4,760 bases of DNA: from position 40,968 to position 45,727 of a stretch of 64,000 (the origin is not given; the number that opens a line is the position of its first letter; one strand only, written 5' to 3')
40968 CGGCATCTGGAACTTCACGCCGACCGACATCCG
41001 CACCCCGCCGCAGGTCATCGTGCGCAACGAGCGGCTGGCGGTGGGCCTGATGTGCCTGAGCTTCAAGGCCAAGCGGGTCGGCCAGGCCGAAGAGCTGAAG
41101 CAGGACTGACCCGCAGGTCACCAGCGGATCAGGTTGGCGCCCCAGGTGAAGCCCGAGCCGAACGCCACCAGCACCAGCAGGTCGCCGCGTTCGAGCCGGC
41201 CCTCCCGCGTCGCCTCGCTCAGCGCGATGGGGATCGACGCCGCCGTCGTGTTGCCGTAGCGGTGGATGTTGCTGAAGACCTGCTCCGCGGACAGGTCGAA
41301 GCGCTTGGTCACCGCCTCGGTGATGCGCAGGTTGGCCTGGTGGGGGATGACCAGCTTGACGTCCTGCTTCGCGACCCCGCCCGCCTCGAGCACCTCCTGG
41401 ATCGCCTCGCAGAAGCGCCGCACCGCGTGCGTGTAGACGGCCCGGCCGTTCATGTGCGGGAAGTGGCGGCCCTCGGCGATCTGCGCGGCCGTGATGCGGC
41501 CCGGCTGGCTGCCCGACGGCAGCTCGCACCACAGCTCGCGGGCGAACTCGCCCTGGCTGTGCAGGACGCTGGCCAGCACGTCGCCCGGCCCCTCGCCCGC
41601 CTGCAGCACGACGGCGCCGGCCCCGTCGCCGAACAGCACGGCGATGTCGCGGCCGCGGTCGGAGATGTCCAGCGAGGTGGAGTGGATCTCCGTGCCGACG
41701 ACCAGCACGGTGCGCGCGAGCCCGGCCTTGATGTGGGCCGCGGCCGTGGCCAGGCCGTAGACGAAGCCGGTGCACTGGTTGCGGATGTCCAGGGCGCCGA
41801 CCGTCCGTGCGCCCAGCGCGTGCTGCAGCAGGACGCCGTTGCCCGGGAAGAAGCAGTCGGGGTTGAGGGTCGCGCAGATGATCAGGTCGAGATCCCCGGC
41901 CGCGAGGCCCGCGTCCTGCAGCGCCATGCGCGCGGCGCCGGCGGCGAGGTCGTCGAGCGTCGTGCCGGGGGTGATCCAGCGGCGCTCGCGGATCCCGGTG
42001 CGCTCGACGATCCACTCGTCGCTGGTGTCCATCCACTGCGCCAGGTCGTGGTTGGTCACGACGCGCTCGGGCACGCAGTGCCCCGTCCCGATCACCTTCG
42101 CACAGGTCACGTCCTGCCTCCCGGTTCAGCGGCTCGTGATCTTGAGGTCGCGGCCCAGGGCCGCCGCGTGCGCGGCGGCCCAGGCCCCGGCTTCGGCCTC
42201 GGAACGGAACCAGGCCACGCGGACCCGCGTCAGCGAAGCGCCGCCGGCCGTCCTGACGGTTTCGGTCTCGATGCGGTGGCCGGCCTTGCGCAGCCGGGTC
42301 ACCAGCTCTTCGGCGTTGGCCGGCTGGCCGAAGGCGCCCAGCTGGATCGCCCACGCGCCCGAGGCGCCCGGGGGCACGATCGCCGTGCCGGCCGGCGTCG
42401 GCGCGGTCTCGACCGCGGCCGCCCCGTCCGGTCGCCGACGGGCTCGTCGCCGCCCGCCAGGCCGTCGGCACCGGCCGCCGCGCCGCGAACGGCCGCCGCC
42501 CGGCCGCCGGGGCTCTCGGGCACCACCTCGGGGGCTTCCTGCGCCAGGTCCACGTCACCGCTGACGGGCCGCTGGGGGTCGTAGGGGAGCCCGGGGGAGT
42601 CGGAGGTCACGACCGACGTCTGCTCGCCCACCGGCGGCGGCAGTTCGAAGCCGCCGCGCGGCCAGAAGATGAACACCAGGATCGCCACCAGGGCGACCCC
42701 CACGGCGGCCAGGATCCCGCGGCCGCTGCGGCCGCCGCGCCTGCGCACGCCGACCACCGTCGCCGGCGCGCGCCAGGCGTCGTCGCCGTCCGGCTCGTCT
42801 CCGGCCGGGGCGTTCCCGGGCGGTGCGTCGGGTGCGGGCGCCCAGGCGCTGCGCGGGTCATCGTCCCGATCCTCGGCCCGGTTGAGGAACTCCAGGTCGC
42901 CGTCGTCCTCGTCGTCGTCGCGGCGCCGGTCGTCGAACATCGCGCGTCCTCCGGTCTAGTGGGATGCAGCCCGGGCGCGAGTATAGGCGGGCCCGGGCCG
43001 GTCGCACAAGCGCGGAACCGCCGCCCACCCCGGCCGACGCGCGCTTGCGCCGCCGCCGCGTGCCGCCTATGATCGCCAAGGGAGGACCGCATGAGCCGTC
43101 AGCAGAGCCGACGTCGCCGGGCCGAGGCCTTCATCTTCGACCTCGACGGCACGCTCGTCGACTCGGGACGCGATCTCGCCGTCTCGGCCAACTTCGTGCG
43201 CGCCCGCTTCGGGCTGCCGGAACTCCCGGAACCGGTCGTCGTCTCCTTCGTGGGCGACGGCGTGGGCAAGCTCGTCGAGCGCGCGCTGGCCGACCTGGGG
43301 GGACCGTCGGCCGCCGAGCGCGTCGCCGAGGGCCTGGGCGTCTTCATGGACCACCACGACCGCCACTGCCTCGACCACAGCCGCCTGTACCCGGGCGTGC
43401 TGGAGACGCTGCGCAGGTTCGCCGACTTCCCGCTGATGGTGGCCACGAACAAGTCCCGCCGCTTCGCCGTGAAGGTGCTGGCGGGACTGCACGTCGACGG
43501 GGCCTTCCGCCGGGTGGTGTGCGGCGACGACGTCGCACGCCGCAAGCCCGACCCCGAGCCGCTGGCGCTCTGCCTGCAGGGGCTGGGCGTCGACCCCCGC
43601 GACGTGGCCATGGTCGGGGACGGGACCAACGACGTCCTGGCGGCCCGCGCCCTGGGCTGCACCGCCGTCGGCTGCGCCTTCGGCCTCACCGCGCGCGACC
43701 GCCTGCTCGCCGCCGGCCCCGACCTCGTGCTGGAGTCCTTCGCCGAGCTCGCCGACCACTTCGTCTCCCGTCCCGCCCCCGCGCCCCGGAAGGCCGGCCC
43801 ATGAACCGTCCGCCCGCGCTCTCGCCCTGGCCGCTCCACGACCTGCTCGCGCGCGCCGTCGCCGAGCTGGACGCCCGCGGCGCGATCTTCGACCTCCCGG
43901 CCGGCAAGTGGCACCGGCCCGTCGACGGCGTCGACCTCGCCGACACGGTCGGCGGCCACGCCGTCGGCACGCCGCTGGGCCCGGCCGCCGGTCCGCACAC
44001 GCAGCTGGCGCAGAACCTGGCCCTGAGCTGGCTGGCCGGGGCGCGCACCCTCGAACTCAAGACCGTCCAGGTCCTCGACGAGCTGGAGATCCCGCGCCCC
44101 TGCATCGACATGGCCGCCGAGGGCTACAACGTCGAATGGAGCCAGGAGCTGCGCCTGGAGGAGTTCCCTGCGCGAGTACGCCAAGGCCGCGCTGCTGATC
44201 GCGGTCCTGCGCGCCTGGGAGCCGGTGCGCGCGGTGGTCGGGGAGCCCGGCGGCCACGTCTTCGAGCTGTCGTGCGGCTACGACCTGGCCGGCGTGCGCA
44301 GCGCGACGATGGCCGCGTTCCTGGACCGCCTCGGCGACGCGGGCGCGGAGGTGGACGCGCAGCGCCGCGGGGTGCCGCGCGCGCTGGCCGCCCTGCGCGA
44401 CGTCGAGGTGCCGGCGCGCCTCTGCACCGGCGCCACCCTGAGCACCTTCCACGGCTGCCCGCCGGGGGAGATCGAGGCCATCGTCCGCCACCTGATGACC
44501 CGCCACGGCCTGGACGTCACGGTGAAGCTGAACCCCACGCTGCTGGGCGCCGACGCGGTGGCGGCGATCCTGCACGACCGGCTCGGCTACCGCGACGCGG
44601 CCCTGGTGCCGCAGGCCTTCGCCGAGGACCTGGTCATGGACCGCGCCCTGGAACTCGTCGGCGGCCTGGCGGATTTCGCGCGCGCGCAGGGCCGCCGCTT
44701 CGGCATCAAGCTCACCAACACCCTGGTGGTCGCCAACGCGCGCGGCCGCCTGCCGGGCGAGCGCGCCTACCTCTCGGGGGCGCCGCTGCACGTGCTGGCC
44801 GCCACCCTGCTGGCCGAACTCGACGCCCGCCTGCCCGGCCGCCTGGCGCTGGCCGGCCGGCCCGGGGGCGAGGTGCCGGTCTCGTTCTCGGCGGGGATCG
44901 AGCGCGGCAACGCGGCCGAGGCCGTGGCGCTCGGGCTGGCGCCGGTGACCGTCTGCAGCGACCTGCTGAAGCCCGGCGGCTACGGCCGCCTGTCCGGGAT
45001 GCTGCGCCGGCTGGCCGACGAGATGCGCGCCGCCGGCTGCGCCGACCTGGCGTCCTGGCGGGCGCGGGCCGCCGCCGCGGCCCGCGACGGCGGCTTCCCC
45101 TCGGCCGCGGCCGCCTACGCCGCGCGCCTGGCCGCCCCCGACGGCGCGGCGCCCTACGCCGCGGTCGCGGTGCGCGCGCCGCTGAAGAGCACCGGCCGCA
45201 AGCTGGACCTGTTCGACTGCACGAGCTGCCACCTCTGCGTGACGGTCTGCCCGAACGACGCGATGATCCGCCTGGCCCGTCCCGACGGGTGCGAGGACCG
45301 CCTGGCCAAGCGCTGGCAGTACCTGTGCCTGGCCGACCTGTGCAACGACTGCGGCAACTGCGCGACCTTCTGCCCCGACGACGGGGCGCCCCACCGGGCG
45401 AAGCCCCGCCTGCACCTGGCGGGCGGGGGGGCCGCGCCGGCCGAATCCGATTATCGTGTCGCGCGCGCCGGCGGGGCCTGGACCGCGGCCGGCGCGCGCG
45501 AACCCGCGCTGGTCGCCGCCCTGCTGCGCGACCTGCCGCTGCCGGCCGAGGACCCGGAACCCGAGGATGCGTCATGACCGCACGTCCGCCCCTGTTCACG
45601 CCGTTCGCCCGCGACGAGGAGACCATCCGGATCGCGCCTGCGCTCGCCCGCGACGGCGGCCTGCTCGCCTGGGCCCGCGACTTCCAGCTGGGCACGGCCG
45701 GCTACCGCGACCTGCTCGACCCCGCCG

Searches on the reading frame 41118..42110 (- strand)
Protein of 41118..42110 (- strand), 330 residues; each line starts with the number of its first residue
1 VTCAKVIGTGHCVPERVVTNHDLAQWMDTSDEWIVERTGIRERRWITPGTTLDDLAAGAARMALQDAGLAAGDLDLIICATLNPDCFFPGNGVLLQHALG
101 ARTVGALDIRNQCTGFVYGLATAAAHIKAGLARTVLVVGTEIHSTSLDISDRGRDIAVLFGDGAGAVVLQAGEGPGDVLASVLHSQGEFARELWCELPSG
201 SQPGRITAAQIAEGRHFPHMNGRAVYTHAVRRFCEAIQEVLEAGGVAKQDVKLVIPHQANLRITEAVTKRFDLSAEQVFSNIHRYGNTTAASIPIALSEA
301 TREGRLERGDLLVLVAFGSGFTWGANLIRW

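Call 89: search_protein_families(library=pfam, proteins=[window:41118-42110:-], max_evalue=0.00001)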
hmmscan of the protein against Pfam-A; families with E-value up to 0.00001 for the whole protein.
window:41118-42110:- (330 aa): 3 families
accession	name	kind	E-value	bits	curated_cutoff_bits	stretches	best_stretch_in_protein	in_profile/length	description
PF08541.16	ACP_syn_III_C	-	1.9e-35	121.3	26.6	1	241-330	1-90/90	3-Oxoacyl-[acyl-carrier-protein (ACP)] synthase III C terminal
PF08545.16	ACP_syn_III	-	4.8e-25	87.7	24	1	107-187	1-80/80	3-Oxoacyl-[acyl-carrier-protein (ACP)] synthase III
PF00108.29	Thiolase_N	-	1.6e-06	28.2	26.4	0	37-144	8-116/260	Thiolase, N-terminal domain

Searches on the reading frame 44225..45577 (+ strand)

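Call 89: search_protein_families(library=pfam, proteins=[window:44225-45577:+], max_evalue=0.00001)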
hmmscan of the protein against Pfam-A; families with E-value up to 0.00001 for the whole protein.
window:44225-45577:+ (450 aa): 3 families
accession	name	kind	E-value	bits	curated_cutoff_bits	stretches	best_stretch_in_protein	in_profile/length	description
PF00037.32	Fer4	-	2e-08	34.1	21.1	0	331-347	7-23/24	4Fe-4S binding domain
PF13183.11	Fer4_8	-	3.4e-06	27.9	27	0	321-345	43-67/68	4Fe-4S dicluster domain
PF13237.11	Fer4_10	-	4.2e-06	27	25.5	0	370-390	6-27/53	4Fe-4S dicluster domain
